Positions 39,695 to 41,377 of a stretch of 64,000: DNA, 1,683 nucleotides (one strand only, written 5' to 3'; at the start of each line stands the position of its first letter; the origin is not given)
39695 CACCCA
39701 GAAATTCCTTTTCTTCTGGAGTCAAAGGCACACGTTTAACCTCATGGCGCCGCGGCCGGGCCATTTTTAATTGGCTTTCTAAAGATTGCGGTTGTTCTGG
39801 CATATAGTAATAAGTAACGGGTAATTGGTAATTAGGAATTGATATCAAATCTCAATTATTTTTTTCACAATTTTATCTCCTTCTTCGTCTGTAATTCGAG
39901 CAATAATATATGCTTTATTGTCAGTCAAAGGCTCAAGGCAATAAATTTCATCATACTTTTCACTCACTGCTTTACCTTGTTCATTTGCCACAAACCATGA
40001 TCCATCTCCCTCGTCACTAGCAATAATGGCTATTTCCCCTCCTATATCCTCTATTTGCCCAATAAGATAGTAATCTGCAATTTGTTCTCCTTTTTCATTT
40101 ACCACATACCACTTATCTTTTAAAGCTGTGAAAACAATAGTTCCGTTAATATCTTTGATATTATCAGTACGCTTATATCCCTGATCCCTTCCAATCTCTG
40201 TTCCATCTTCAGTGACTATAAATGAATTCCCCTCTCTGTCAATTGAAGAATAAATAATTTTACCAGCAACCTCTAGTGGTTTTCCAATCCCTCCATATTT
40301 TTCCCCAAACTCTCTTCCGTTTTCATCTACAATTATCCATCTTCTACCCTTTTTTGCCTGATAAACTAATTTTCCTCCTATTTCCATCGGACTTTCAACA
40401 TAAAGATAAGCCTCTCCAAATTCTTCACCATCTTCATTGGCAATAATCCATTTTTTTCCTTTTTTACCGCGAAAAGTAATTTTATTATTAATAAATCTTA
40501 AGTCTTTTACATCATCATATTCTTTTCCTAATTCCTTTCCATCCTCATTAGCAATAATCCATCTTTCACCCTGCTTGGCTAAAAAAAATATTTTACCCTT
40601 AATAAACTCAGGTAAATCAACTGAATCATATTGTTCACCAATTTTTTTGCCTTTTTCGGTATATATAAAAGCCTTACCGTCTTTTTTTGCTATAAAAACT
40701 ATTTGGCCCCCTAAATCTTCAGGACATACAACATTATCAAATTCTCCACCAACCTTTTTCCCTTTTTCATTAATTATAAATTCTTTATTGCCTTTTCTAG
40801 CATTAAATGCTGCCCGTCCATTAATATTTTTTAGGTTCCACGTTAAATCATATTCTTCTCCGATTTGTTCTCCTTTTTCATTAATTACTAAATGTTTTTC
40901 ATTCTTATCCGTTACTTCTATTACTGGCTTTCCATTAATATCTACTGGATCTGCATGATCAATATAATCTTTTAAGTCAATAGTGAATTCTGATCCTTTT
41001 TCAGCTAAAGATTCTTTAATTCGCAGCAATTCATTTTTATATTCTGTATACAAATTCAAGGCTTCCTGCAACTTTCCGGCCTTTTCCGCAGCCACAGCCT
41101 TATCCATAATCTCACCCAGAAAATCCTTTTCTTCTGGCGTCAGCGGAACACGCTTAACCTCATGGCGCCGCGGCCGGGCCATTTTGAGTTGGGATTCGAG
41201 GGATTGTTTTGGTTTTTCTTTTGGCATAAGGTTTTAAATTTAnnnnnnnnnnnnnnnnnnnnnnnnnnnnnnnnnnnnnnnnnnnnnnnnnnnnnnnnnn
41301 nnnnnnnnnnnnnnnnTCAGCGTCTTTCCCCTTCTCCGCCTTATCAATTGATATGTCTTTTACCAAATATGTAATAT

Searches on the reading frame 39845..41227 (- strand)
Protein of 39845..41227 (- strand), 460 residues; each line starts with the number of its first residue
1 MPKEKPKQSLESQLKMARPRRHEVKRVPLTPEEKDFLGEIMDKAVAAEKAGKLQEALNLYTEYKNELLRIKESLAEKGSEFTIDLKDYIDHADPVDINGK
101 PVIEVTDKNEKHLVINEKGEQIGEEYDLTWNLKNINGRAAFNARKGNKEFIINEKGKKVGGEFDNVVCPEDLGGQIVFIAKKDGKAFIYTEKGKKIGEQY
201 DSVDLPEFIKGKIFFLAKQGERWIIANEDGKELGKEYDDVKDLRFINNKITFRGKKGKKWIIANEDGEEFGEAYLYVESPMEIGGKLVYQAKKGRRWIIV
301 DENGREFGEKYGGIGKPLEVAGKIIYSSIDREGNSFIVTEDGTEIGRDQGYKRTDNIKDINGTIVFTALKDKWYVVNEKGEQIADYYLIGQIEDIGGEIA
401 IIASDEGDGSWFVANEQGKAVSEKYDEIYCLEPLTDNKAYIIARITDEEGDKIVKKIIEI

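Call 10: search_protein_families(library=pfam, proteins=[window:39845-41227:-], max_evalue=0.001)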
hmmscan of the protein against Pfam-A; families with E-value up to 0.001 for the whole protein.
window:39845-41227:- (460 aa): 0 families

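Call 51: search_protein_families(library=phrogs, proteins=[window:39845-41227:-], max_evalue=0.001)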
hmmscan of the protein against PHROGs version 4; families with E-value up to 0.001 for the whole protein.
window:39845-41227:- (460 aa): 1 family
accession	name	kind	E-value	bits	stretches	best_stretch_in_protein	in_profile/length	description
phrog_20529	-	unknown function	2.2e-06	28.9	0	290-312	64-86/138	-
